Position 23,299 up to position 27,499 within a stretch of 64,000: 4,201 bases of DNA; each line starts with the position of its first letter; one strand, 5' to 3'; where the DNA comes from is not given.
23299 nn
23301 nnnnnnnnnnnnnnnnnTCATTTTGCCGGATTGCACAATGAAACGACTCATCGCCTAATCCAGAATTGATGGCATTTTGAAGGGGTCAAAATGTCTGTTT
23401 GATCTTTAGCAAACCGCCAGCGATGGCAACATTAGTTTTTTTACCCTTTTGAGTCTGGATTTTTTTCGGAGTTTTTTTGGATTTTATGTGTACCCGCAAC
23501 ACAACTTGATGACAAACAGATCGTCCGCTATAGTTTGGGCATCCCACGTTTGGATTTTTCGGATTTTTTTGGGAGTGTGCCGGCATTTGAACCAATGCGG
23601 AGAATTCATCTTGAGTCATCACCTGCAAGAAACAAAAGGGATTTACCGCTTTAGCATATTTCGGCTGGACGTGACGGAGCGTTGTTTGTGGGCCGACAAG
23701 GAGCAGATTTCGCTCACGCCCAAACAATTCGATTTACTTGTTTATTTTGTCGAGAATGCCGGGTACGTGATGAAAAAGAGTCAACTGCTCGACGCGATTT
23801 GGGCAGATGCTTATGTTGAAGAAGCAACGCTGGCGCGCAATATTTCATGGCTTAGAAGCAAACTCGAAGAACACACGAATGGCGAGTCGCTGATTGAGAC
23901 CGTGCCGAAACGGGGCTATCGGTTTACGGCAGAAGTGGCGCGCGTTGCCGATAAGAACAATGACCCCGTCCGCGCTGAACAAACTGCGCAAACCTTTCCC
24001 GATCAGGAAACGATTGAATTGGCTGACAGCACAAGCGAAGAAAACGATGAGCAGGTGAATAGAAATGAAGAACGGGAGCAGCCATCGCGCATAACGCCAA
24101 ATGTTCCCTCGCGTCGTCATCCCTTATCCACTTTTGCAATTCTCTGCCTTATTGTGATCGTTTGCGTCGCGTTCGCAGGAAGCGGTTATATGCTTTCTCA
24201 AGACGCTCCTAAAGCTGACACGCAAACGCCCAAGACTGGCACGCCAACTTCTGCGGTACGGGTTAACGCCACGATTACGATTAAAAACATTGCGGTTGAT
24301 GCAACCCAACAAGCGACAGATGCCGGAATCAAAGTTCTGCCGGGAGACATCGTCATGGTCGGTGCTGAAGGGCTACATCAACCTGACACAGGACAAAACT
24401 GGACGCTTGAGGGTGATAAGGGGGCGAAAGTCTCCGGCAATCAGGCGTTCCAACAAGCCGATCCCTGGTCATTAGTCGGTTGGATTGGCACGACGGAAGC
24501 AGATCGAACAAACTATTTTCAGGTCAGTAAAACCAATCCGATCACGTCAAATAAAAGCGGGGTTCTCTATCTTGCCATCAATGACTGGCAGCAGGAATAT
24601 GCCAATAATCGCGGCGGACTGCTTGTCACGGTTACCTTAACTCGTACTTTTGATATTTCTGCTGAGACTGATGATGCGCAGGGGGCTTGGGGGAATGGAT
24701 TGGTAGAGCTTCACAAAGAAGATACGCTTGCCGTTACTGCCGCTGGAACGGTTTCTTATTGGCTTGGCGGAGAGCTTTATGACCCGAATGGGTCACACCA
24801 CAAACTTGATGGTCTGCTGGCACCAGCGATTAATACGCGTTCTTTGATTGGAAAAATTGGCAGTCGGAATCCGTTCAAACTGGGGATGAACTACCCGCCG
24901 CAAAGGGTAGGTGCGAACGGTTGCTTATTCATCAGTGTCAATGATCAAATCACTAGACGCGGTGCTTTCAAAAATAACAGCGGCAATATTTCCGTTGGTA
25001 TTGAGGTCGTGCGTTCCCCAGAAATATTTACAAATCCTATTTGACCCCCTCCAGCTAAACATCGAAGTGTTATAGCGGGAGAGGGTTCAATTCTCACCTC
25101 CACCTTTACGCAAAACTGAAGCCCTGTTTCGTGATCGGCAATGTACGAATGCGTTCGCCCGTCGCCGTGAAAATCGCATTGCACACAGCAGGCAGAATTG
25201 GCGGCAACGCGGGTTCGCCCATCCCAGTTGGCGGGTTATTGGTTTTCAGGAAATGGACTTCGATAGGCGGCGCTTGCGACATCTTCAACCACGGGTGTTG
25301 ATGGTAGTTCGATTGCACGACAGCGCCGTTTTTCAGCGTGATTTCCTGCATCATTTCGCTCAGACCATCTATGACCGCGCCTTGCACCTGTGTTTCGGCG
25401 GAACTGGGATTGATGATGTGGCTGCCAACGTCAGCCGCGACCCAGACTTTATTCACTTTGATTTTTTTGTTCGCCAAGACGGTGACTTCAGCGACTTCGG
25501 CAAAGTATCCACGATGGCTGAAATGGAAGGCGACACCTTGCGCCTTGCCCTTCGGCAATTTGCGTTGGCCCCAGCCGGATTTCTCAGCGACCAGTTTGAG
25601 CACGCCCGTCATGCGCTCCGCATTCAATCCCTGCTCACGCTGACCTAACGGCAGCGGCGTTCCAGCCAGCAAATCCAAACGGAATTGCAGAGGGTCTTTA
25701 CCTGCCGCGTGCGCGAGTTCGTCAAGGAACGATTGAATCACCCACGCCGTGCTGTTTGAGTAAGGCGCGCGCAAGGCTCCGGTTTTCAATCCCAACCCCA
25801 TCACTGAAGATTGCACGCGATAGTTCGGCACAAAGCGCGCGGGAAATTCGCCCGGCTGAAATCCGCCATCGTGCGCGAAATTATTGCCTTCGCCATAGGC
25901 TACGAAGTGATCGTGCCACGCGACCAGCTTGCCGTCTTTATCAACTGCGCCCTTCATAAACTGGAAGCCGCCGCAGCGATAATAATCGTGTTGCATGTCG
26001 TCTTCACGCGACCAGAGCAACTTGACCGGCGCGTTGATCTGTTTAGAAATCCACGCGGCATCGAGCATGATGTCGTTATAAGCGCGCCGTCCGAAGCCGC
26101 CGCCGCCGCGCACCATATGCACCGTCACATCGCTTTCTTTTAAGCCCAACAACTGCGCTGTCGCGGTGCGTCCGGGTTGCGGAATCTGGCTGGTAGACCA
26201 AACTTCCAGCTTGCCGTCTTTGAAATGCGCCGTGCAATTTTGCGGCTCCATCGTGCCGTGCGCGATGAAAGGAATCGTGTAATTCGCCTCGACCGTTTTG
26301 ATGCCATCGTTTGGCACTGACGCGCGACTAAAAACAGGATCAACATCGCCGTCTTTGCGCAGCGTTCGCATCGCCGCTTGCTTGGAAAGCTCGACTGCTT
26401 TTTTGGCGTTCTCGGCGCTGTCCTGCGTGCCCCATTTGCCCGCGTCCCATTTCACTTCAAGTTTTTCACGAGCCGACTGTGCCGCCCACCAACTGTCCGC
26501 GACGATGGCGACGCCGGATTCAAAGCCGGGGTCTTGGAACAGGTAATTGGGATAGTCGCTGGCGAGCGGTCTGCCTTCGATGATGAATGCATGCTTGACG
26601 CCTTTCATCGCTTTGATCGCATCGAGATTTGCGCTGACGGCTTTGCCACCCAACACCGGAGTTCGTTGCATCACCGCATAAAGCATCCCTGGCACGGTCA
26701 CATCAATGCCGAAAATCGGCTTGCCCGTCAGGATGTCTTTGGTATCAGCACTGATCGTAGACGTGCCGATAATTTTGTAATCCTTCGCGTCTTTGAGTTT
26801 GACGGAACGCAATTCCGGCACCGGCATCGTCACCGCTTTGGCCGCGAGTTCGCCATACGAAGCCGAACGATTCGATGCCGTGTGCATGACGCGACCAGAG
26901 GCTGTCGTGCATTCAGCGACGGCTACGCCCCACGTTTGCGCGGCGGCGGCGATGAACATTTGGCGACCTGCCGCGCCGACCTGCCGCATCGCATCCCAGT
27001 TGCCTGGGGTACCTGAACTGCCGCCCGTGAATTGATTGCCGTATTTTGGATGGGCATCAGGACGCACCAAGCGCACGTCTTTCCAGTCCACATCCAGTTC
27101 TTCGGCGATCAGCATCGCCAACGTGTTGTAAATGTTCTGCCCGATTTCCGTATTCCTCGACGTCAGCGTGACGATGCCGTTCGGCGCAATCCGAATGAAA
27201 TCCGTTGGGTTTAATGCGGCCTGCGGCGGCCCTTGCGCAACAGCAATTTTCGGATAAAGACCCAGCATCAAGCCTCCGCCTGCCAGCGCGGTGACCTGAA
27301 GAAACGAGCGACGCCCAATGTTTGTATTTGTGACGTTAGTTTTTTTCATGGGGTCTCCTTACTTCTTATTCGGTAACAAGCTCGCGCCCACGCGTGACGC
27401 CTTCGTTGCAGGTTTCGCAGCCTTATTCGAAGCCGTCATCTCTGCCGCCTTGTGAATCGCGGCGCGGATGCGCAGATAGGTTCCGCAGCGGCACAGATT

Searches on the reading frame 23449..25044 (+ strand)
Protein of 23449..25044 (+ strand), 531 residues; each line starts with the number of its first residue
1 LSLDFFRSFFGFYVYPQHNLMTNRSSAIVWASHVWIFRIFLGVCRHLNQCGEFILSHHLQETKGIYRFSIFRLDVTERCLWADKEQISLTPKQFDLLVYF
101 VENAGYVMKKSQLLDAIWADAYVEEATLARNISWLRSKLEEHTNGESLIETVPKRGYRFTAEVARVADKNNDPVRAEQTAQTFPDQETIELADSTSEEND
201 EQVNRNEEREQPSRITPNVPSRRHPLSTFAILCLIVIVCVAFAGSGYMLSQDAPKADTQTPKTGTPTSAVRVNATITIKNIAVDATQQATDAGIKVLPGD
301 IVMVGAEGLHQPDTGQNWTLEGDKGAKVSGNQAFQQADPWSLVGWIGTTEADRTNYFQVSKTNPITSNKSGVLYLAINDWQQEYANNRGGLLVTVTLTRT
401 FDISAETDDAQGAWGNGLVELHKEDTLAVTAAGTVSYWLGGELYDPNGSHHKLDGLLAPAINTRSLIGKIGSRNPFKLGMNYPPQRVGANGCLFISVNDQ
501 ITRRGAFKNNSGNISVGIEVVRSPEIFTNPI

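Call 76: search_protein_families(library=pfam, proteins=[window:23449-25044:+], max_evalue=0.00001)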
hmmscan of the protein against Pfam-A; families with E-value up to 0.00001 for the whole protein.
window:23449-25044:+ (531 aa): 1 family
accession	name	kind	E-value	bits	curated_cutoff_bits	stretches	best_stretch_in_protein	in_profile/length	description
PF00486.34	Trans_reg_C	-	5.2e-21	74.9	26.2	1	85-159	2-77/77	Transcriptional regulatory protein, C terminal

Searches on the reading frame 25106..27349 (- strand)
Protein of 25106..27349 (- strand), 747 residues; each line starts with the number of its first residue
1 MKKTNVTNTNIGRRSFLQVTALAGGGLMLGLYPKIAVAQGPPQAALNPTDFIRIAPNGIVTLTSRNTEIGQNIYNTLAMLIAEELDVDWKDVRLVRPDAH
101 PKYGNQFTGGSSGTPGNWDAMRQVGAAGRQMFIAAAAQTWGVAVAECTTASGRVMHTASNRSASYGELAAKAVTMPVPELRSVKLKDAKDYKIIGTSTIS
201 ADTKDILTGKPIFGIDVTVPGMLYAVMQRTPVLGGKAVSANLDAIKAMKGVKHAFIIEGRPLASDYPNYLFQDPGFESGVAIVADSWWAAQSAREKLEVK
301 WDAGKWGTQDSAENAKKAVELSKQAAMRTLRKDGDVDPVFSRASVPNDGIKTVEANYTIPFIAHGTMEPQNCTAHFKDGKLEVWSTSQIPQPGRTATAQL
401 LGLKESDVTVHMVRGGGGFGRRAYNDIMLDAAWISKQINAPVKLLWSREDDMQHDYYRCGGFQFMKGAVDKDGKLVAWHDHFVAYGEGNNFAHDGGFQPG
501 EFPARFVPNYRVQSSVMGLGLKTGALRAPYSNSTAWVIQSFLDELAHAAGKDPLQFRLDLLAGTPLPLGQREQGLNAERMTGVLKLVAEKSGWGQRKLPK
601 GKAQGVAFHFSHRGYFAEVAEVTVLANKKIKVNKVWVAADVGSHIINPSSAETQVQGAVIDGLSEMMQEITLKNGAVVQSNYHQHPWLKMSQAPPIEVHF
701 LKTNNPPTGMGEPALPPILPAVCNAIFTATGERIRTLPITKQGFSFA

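Call 76: search_protein_families(library=pfam, proteins=[window:25106-27349:-], max_evalue=0.00001)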
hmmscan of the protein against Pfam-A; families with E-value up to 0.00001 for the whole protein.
window:25106-27349:- (747 aa): 2 families
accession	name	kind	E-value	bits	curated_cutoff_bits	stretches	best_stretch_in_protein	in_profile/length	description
PF02738.23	MoCoBD_1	-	2.2e-33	115.8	27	1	330-558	13-241/244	Molybdopterin cofactor-binding domain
PF20256.3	MoCoBD_2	-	6.3e-26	92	27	2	49-192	49-184/283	Molybdopterin cofactor-binding domain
